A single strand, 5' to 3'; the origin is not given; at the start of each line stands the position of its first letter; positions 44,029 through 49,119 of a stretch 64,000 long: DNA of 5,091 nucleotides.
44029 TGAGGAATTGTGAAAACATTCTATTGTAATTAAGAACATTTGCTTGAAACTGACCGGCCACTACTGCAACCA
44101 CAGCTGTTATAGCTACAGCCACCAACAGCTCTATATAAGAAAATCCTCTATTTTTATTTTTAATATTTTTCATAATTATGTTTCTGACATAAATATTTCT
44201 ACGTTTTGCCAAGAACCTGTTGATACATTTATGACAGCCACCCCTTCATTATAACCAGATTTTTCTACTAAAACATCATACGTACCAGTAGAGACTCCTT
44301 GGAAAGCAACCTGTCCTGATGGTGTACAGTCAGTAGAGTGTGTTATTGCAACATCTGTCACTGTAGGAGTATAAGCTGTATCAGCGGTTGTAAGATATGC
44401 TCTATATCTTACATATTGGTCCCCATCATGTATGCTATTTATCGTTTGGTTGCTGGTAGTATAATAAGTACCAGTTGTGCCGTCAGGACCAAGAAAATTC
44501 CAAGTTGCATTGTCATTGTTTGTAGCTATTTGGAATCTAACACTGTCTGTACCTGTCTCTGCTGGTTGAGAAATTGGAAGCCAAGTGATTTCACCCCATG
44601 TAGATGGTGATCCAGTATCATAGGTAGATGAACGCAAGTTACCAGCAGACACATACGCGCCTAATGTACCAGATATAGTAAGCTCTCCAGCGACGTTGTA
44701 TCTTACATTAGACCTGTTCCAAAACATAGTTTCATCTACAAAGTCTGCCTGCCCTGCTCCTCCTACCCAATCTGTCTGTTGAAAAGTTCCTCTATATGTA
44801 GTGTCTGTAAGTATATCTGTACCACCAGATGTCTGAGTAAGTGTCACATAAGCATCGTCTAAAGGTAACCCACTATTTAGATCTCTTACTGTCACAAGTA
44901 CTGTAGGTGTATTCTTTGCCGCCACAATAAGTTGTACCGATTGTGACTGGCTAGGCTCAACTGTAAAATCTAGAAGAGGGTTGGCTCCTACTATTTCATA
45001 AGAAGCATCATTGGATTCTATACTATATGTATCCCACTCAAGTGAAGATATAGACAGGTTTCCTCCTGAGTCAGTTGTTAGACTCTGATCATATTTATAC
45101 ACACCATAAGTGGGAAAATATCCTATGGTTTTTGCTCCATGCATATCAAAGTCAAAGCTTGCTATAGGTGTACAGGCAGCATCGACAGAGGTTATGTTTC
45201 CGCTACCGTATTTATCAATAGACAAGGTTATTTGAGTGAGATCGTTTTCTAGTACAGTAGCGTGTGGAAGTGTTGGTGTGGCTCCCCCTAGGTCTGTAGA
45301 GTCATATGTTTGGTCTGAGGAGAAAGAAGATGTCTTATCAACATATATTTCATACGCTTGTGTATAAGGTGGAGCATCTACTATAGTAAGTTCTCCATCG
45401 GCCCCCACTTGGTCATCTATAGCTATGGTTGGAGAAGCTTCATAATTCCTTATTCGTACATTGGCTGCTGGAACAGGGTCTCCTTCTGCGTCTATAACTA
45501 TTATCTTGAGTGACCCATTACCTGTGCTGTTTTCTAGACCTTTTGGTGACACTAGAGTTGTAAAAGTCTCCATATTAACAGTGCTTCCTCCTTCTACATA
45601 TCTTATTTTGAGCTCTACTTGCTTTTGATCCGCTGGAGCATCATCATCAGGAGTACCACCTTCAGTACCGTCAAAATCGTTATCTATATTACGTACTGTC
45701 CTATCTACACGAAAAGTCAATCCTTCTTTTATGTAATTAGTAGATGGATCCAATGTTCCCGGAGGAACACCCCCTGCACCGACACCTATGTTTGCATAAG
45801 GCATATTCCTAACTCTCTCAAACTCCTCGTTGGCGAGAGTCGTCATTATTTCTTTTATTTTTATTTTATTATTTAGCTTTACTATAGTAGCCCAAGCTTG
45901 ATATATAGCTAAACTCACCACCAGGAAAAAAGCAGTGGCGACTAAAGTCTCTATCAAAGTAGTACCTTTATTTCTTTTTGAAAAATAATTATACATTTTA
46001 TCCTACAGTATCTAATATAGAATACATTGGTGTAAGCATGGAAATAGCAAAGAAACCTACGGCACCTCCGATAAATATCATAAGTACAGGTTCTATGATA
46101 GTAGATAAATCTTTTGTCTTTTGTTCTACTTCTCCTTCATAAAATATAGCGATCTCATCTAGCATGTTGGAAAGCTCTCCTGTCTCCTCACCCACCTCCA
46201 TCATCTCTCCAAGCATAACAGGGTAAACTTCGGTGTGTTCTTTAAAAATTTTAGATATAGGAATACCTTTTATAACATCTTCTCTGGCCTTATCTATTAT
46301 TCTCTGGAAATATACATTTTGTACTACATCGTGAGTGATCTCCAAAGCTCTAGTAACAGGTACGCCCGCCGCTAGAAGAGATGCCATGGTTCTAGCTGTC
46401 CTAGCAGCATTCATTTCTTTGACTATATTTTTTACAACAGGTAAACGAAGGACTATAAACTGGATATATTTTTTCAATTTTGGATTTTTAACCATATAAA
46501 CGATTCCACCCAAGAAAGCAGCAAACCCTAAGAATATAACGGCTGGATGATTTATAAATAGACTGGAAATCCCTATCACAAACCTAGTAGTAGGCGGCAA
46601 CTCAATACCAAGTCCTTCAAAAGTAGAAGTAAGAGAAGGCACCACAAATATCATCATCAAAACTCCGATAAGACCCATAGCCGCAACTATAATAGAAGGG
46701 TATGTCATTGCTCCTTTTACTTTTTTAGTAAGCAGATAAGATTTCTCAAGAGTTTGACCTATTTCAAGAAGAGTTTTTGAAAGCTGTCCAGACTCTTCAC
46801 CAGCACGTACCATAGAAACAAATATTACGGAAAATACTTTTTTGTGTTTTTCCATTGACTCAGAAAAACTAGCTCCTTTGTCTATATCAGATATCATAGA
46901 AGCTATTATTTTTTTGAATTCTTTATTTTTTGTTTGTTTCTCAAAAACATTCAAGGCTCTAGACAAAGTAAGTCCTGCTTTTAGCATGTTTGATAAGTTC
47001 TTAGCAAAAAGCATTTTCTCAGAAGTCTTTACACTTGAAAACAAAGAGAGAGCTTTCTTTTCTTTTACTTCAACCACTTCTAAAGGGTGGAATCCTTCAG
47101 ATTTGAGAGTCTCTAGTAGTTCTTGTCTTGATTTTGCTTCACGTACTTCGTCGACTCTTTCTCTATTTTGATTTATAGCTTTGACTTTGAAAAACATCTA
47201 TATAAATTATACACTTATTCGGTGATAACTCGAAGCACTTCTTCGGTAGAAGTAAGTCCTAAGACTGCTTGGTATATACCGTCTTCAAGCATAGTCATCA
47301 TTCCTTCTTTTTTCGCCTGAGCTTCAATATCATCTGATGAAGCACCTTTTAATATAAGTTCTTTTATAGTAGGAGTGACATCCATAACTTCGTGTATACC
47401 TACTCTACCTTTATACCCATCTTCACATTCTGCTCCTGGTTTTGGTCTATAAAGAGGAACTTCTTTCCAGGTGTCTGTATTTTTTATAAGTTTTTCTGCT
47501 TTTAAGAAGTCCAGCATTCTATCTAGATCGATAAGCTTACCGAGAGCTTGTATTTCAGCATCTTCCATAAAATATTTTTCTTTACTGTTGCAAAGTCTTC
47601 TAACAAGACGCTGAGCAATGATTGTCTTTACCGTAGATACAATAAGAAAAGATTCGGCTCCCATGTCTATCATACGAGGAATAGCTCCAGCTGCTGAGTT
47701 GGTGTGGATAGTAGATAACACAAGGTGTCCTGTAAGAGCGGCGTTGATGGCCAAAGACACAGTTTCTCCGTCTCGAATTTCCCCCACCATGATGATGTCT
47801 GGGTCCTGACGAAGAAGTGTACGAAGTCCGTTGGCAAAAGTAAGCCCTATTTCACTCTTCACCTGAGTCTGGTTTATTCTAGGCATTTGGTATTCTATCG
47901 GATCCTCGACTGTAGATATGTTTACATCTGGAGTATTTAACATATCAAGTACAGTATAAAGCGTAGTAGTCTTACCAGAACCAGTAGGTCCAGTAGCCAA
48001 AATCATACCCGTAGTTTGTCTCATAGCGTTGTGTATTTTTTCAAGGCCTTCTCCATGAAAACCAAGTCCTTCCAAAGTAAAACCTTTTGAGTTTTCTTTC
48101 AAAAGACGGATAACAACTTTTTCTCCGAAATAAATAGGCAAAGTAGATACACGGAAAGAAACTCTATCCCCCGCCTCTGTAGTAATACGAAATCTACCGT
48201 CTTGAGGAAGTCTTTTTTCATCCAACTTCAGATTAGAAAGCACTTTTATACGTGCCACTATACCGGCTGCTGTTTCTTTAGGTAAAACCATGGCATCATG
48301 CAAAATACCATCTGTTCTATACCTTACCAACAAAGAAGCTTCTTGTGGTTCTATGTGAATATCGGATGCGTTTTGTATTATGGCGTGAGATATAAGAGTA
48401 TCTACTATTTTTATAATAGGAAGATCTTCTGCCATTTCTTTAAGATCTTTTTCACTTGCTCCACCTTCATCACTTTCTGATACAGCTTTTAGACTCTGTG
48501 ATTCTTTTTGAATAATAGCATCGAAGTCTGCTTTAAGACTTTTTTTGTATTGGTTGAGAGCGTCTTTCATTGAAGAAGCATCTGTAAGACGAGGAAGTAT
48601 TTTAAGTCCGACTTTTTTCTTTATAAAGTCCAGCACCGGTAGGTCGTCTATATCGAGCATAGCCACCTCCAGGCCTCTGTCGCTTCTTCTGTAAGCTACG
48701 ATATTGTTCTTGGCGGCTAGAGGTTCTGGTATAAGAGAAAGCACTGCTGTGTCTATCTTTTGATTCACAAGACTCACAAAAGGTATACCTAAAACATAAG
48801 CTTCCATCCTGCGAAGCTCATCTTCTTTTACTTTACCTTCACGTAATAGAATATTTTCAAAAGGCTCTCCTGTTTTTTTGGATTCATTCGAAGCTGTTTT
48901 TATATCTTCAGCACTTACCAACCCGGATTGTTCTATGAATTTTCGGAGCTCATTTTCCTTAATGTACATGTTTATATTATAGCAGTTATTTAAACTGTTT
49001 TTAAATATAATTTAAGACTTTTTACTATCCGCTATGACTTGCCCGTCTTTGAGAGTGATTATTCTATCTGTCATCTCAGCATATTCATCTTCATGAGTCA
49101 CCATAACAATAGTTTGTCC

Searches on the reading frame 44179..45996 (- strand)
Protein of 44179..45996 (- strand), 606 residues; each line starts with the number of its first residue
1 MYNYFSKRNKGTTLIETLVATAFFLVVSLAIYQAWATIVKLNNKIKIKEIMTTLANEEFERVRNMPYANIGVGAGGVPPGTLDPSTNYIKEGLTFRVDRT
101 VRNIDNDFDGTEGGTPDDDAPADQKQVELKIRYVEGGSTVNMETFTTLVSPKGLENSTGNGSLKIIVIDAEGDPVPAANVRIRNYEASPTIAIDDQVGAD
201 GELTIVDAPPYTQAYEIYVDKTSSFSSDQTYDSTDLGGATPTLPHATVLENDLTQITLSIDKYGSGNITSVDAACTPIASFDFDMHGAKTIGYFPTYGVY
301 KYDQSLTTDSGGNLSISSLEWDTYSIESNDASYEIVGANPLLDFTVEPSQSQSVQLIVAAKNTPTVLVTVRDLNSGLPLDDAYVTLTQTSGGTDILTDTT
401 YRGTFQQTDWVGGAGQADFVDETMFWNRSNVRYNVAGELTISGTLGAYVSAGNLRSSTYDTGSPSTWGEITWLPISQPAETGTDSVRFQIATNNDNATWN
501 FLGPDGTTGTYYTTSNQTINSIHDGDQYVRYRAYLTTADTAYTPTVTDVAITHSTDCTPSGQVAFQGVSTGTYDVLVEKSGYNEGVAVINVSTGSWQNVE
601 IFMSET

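Call 62: search_protein_families(library=pfam, proteins=[window:44179-45996:-], max_evalue=0.001)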
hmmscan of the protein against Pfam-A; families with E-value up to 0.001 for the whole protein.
window:44179-45996:- (606 aa): 1 family
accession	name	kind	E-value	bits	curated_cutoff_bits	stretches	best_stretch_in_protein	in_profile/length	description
PF13620.12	CarboxypepD_reg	-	2.9e-10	40.8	32.3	0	550-601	27-79/82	Carboxypeptidase regulatory-like domain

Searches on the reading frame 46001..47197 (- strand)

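Call 62: search_protein_families(library=pfam, proteins=[window:46001-47197:-], max_evalue=0.001)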
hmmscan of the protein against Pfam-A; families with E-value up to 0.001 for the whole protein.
window:46001-47197:- (399 aa): 1 family
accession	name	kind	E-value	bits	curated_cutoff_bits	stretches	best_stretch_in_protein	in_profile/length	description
PF00482.28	T2SSF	-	4e-58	195.3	25.2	2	64-187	1-125/125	Type II secretion system (T2SS), protein F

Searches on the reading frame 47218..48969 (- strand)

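Call 62: search_protein_families(library=pfam, proteins=[window:47218-48969:-], max_evalue=0.001)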
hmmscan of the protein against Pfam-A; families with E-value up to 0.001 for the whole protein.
window:47218-48969:- (584 aa): 3 families
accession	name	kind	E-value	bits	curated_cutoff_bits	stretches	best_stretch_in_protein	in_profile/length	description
PF00437.27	T2SSE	-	1.4e-126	422.5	24.9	1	180-580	3-370/370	Type II/IV secretion system protein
PF05157.20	MshEN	-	7.8e-13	48.7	23.1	1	60-144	1-86/90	MshEN domain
PF13401.12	AAA_22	-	0.00043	21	27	0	318-348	3-33/130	AAA domain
